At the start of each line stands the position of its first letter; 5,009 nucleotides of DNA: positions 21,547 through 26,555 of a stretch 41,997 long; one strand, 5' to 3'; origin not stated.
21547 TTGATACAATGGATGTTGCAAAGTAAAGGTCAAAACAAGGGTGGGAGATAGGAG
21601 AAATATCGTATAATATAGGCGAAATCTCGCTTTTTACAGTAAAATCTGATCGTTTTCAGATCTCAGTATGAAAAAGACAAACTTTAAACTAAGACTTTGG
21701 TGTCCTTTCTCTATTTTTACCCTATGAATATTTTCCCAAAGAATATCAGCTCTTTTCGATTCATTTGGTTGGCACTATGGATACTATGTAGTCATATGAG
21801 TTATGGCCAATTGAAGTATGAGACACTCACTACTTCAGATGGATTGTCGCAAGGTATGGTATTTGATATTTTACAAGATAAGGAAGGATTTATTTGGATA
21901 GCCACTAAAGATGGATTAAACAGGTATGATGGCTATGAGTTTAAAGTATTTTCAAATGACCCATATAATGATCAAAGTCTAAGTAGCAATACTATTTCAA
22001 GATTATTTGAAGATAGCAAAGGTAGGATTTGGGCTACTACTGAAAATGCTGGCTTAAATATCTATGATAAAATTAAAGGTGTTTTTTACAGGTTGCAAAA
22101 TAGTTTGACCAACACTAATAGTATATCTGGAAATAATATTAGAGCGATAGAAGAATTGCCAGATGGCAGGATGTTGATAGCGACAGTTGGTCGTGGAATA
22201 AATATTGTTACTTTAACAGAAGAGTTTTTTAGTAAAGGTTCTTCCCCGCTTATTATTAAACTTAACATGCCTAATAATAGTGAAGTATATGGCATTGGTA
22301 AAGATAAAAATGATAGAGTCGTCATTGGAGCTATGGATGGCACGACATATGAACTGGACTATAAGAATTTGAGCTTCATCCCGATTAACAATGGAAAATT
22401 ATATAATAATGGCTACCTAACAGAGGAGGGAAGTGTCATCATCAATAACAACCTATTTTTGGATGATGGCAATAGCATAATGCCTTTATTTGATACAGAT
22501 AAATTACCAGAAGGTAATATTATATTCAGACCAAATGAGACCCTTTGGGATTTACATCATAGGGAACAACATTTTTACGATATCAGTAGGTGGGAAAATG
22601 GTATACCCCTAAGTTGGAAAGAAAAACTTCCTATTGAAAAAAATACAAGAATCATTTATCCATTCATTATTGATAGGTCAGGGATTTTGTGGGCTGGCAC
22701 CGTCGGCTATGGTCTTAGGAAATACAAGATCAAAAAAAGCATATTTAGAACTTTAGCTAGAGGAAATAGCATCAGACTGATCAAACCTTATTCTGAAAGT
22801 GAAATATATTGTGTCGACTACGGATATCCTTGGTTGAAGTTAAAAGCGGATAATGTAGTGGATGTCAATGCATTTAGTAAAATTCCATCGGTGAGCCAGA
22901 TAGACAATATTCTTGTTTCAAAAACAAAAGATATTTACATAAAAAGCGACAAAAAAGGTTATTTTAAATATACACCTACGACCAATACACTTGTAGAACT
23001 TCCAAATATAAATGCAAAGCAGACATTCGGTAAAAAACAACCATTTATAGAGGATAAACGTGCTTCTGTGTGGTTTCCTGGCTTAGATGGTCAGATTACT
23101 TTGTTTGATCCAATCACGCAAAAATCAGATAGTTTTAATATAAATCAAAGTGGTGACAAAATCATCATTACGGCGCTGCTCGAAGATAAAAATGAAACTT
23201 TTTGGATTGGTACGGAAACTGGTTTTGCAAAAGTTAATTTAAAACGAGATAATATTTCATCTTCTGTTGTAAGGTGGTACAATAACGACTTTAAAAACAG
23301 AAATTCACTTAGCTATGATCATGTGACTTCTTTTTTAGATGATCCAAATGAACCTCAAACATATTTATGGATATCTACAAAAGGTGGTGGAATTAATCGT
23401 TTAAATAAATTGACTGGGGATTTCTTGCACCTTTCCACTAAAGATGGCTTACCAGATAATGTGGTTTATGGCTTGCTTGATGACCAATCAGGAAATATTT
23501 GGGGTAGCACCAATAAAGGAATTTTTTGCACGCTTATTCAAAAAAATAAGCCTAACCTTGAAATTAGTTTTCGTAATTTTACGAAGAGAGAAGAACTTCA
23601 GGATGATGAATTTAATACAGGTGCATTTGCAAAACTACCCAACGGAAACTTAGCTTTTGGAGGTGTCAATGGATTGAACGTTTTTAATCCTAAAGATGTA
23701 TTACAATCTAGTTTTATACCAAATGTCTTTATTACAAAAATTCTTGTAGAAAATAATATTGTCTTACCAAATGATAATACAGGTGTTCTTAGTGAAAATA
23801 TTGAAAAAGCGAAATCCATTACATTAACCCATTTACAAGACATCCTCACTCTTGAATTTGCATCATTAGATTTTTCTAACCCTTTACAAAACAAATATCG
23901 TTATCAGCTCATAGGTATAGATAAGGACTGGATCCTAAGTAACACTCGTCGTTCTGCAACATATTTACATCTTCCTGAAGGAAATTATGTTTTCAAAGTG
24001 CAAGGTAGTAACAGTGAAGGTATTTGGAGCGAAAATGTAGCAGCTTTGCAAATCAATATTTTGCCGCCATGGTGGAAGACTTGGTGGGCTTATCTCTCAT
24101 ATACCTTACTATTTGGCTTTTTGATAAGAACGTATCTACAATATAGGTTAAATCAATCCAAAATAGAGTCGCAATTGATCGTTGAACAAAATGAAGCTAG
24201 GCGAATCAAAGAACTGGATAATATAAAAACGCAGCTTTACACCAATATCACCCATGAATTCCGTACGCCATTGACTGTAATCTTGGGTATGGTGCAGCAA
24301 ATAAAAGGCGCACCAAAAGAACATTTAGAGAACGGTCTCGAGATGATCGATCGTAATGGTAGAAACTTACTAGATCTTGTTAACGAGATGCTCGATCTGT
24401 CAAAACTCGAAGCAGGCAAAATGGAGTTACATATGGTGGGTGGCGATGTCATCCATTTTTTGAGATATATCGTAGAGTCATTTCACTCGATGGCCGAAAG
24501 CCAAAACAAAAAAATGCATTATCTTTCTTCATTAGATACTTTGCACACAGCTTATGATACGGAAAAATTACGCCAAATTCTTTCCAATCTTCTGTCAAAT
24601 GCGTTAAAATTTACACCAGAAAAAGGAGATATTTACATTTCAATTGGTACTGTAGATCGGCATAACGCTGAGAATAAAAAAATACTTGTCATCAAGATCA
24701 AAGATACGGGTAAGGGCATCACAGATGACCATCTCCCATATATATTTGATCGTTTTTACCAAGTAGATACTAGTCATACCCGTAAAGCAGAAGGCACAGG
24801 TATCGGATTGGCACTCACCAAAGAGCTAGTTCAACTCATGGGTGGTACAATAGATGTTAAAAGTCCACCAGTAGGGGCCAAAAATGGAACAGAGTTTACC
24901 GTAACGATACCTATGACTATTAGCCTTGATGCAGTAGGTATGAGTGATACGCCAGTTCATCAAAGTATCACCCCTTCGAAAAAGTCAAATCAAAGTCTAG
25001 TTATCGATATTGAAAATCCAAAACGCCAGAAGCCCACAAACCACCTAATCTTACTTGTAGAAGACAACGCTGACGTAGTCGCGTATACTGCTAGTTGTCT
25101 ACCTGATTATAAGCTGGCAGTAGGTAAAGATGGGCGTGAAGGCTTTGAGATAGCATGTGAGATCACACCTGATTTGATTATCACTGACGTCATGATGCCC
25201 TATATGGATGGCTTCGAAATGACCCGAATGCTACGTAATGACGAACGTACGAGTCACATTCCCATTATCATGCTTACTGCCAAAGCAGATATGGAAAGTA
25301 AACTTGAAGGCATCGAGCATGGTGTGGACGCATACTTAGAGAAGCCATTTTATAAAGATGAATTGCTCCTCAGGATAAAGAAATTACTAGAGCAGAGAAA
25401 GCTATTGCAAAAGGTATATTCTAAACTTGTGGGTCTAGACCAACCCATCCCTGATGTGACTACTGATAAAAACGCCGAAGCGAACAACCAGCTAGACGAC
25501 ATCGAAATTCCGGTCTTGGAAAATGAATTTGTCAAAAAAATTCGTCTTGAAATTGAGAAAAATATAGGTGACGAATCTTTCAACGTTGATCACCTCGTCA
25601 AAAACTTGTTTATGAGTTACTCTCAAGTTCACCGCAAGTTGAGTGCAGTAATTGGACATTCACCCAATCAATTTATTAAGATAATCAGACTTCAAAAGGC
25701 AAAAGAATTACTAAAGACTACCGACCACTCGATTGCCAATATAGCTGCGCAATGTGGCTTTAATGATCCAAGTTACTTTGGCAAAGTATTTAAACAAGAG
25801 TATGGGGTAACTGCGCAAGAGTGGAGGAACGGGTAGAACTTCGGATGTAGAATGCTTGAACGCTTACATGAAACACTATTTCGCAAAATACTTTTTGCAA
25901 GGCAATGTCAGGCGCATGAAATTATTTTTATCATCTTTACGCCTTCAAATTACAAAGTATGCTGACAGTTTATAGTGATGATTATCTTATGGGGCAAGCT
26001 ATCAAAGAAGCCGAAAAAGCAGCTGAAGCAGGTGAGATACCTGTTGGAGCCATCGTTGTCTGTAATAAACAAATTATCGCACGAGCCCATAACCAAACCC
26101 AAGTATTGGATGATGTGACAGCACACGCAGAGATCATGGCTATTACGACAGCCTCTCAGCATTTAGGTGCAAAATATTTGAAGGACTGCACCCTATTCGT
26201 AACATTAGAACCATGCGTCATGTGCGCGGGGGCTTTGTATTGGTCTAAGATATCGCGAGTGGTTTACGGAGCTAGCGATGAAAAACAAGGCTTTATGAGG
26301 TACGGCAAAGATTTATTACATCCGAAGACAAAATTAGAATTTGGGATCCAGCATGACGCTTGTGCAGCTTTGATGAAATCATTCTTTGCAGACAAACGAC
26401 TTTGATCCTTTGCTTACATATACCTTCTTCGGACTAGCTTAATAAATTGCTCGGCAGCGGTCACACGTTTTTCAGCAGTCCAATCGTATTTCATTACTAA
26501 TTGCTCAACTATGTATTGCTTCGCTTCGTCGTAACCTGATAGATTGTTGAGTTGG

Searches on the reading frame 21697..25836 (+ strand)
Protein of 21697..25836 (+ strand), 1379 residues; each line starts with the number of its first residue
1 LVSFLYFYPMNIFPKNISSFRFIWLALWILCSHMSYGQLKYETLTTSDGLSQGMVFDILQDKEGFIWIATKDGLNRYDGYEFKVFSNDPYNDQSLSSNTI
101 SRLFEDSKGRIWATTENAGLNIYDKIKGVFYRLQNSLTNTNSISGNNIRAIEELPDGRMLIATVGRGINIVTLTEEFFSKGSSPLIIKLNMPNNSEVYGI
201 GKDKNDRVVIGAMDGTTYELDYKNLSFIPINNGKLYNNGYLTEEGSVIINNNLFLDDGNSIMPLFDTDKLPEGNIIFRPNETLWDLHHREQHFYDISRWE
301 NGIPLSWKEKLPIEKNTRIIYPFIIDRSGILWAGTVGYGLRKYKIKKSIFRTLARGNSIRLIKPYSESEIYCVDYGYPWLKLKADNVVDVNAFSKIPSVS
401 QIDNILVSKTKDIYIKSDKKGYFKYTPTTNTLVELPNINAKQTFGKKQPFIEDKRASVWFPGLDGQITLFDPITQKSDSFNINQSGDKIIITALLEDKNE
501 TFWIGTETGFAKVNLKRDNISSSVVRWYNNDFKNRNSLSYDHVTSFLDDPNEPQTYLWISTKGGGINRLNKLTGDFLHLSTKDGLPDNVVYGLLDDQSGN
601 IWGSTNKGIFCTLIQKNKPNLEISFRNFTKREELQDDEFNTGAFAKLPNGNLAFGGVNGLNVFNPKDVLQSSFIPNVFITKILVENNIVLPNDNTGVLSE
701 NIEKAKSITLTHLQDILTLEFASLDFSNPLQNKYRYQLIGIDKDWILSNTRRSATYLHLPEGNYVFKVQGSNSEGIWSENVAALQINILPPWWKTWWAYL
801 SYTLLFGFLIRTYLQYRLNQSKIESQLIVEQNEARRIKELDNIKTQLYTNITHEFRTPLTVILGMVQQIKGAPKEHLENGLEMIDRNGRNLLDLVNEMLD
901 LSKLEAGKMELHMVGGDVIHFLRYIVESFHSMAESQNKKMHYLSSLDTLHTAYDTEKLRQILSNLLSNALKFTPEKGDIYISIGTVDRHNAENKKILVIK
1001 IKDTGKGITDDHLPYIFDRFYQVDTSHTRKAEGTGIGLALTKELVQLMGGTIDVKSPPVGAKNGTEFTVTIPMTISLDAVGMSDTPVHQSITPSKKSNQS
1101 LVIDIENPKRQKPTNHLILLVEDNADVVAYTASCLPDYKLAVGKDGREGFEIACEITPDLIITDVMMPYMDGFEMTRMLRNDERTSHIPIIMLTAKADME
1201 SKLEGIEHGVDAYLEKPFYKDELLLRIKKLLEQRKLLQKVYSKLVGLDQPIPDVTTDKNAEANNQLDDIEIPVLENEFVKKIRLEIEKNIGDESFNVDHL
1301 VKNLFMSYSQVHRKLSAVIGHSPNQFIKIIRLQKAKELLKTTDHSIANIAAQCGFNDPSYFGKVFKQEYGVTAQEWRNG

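Call 9: search_protein_families(library=pfam, proteins=[window:21697-25836:+])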
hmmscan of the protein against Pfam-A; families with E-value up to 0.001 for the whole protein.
window:21697-25836:+ (1379 aa): 7 families
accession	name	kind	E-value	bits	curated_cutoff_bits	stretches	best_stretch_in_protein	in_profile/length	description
PF02518.31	HATPase_c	-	1.2e-29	103.4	26.4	1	954-1074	2-110/111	Histidine kinase-, DNA gyrase B-, and HSP90-like ATPase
PF00072.30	Response_reg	-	1.4e-23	83.6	30.2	1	1118-1227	1-110/111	Response regulator receiver domain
PF07494.17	Reg_prop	-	1.4e-22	77.3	20.4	0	94-117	1-24/24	Two component regulator propeller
PF12833.13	HTH_18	-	3.8e-21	75.6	33.6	1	1301-1378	2-79/80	Helix-turn-helix domain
PF07495.19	Y_Y_Y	-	3e-18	65.9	26.6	1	725-789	1-65/65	Y_Y_Y domain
PF00512.31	HisKA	-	1.4e-15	57.5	26.9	1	844-907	2-66/66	His Kinase A (phospho-acceptor) domain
PF00165.29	HTH_AraC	-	1.5e-14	54.1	26.6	1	1339-1378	1-42/42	Bacterial regulatory helix-turn-helix proteins, AraC family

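Call 41: find_homologous_proteins(query=window:21724-25836:+, max_evalue=1e-200)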
Query window:21724-25836:+ (1370 aa): 899 proteins with E <= 1e-200 among 8000 candidates; the best 120 are listed.
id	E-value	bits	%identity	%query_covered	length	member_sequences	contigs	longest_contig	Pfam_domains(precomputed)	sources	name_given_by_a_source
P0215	0.0e+0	3078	100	98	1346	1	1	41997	PF12833.14,PF07495.20,PF07494.18,PF02518.32,PF00512.32,PF00165.30,PF00072.31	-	-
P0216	0.0e+0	2215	70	100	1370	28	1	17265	PF12833.14,PF07495.20,PF07494.18,PF02518.32,PF00512.32,PF00165.30,PF00072.31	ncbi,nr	ncbi:MAG: response regulator [Saprospiraceae bacterium]|nr:response regulator [Saprospiraceae bacter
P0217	0.0e+0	2189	70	99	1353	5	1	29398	PF12833.14,PF07495.20,PF07494.18,PF02518.32,PF00512.32,PF00165.30,PF00072.31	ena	-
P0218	0.0e+0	2180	69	100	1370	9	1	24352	PF12833.14,PF07495.20,PF07494.18,PF02518.32,PF00512.32,PF00165.30,PF00072.31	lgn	-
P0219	0.0e+0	2164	69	99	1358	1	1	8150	PF12833.14,PF07495.20,PF07494.18,PF02518.32,PF00512.32,PF00165.30,PF00072.31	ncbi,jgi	jgi:signal transduction histidine kinase/DNA-binding response OmpR family regulator/ligand-binding s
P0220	0.0e+0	2158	70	98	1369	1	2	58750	PF12833.14,PF07495.20,PF07494.18,PF02518.32,PF00512.32,PF00165.30,PF00072.31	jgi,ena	-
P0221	0.0e+0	2145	69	99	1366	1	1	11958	PF12833.14,PF07495.20,PF07494.18,PF02518.32,PF00512.32,PF00165.30,PF00072.31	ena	-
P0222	0.0e+0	2028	65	98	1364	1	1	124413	PF12833.14,PF07495.20,PF07494.18,PF02518.32,PF00512.32,PF00165.30,PF00072.31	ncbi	-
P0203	0.0e+0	1937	62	100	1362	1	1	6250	PF12833.14,PF07495.20,PF07494.18,PF02518.32,PF00512.32,PF00165.30,PF00072.31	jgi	jgi:signal transduction histidine kinase/DNA-binding response OmpR family regulator/ligand-binding s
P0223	0.0e+0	1924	62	98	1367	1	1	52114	PF12833.14,PF07495.20,PF07494.18,PF02518.32,PF00512.32,PF00165.30,PF00072.31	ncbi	-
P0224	0.0e+0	1921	61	100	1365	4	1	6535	PF12833.14,PF07495.20,PF07494.18,PF02518.32,PF00512.32,PF00165.30,PF00072.31,PF08450.19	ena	-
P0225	0.0e+0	1916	61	100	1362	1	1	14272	PF12833.14,PF07495.20,PF07494.18,PF02518.32,PF00512.32,PF00165.30,PF00072.31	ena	-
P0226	0.0e+0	1905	62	99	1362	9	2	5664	PF12833.14,PF07495.20,PF07494.18,PF02518.32,PF00512.32,PF00165.30,PF00072.31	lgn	-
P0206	0.0e+0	1903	60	99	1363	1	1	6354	PF12833.14,PF07495.20,PF07494.18,PF02518.32,PF00512.32,PF00165.30,PF00072.31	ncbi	-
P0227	0.0e+0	1902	60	100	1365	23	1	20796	PF12833.14,PF07495.20,PF07494.18,PF02518.32,PF00512.32,PF00165.30,PF00072.31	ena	-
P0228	0.0e+0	1901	62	98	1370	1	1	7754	PF12833.14,PF07495.20,PF07494.18,PF02518.32,PF00512.32,PF00165.30,PF00072.31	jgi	-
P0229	0.0e+0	1896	62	98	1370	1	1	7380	PF12833.14,PF07495.20,PF07494.18,PF02518.32,PF00512.32,PF00165.30,PF00072.31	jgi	jgi:signal transduction histidine kinase/DNA-binding response OmpR family regulator/ligand-binding s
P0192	0.0e+0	1805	59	99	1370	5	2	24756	PF12833.14,PF07495.20,PF07494.18,PF02518.32,PF00512.32,PF00165.30,PF00072.31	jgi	-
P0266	0.0e+0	1804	58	99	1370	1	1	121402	PF12833.14,PF07495.20,PF07494.18,PF02518.32,PF00512.32,PF00165.30,PF00072.31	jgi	jgi:signal transduction histidine kinase/DNA-binding response OmpR family regulator/ligand-binding s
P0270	0.0e+0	1801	59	98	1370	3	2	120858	PF12833.14,PF07495.20,PF07494.18,PF02518.32,PF00512.32,PF00165.30,PF00072.31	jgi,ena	-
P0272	0.0e+0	1799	59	98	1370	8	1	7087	PF12833.14,PF07495.20,PF07494.18,PF02518.32,PF00512.32,PF00165.30,PF00072.31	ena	-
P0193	0.0e+0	1791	58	98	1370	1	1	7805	PF12833.14,PF07495.20,PF07494.18,PF02518.32,PF00512.32,PF00165.30,PF00072.31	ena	-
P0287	0.0e+0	1791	58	100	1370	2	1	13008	PF12833.14,PF07495.20,PF07494.18,PF02518.32,PF00512.32,PF00165.30,PF00072.31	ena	-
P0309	0.0e+0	1783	59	98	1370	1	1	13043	PF12833.14,PF07495.20,PF07494.18,PF02518.32,PF00512.32,PF00165.30,PF00072.31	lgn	-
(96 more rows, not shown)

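Call 42: find_encoding_contigs(protein=P0216, flank=8000, max_places=2)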
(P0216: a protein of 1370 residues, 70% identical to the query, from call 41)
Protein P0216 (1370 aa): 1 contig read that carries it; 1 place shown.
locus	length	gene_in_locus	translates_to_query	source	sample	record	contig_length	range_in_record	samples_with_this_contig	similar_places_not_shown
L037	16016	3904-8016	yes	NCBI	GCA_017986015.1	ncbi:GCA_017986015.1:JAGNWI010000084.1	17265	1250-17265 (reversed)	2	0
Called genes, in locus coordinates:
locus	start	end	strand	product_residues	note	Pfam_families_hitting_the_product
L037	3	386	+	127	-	?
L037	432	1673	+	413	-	PF04542:Sigma70_r2 (weak), PF20239:DUF6596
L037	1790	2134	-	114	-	-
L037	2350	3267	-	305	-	PF26696:PTL_trimer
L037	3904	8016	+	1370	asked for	PF07494:Reg_prop (faint), PF07495:Y_Y_Y, PF00512:HisKA, PF02518:HATPase_c, PF00072:Response_reg, PF12833:HTH_18, PF00165:HTH_AraC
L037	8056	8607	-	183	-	PF04542:Sigma70_r2, PF08281:Sigma70_r4_2, PF04545:Sigma70_r4 (weak)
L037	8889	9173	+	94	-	-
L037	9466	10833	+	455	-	PF05572:Peptidase_M43, PF18962:Por_Secre_tail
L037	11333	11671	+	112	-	-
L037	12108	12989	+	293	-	PF12695:Abhydrolase_5, PF00561:Abhydrolase_1 (weak)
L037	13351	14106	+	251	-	PF17032:Zn_ribbon_15 (weak)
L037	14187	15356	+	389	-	PF01757:Acyl_transf_3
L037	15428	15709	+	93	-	-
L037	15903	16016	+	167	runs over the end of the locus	PF12867:DinB_2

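Call 43: find_encoding_contigs(protein=P0220, flank=8000, max_places=2)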
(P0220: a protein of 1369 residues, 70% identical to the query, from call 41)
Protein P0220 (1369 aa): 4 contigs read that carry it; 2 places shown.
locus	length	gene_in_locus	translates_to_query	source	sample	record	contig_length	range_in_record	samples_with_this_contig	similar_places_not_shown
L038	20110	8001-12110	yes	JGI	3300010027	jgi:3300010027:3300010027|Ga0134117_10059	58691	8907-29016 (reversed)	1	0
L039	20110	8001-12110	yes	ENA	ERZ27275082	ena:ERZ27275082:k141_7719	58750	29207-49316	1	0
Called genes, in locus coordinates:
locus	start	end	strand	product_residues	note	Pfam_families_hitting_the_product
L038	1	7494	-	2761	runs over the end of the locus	-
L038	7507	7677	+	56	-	-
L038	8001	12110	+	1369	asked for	PF07494:Reg_prop (faint), PF07495:Y_Y_Y, PF00512:HisKA, PF02518:HATPase_c, PF00072:Response_reg, PF12833:HTH_18, PF00165:HTH_AraC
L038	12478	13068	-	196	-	PF08818:DUF1801, PF13376:OmdA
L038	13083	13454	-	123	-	PF13564:DoxX_2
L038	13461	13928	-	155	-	PF08327:AHSA1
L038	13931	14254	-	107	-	PF12840:HTH_20, PF01022:HTH_5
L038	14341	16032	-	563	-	PF03150:CCP_MauG, PF18962:Por_Secre_tail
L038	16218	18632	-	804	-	PF02190:LON_substr_bdg, PF07724:AAA_2 (faint), PF13401:AAA_22 (faint), PF00004:AAA, PF07728:AAA_5, PF22667:Lon_lid, PF05362:Lon_C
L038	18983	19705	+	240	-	PF02678:Pirin, PF17954:Pirin_C_2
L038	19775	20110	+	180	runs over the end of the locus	PF02525:Flavodoxin_2 (weak), PF03358:FMN_red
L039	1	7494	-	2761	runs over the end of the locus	-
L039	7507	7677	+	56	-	-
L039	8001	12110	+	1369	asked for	PF07494:Reg_prop (faint), PF07495:Y_Y_Y, PF00512:HisKA, PF02518:HATPase_c, PF00072:Response_reg, PF12833:HTH_18, PF00165:HTH_AraC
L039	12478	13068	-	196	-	PF08818:DUF1801, PF13376:OmdA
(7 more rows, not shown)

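Call 44: find_encoding_contigs(protein=P0222, flank=8000, max_places=2)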
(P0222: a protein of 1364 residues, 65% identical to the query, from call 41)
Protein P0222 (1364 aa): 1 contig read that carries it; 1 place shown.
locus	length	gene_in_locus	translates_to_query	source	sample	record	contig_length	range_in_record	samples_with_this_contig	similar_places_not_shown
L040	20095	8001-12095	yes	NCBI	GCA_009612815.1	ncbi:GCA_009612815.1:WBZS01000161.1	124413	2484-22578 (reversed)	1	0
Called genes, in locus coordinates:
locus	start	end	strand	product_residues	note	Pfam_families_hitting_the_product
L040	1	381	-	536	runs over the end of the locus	PF01844:HNH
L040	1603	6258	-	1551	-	PF26918:Ig_Eae (faint), PF26182:Ig_NUP210_5th (faint), PF02368:Big_2 (weak), PF17963:Big_9 (weak), PF17803:Cadherin_4, PF17892:Cadherin_5, PF17963:Big_9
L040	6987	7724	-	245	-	-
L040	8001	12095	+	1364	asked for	PF07494:Reg_prop (faint), PF07495:Y_Y_Y, PF00512:HisKA, PF02518:HATPase_c, PF00072:Response_reg, PF12833:HTH_18, PF00165:HTH_AraC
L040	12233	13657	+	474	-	-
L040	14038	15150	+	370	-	PF03372:Exo_endo_phos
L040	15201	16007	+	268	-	-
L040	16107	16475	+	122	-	PF01022:HTH_5, PF12840:HTH_20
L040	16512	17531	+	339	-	PF01758:SBF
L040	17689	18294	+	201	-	-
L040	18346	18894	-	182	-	PF04542:Sigma70_r2, PF08281:Sigma70_r4_2, PF04545:Sigma70_r4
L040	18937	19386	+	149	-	-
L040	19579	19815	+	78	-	PF13192:Thioredoxin_3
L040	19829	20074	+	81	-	PF00085:Thioredoxin (weak), PF13192:Thioredoxin_3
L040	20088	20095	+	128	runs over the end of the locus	PF00581:Rhodanese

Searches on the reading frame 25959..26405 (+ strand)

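Call 62: search_protein_families(library=pfam, proteins=[window:25959-26405:+], max_evalue=0.00001)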
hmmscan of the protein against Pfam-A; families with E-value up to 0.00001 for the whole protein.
window:25959-26405:+ (148 aa): 3 families
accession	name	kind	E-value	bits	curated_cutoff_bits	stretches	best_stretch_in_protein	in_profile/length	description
PF14437.12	MafB19-deam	-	6.7e-34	117.3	27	1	7-146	3-141/142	MafB19-like deaminase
PF00383.29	dCMP_cyt_deam_1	-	7e-30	103.4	25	1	6-104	3-101/102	Cytidine and deoxycytidylate deaminase zinc-binding region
PF14439.12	Bd3614-deam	-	2.9e-06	27.7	38.5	1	38-107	20-92/113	Bd3614-like deaminase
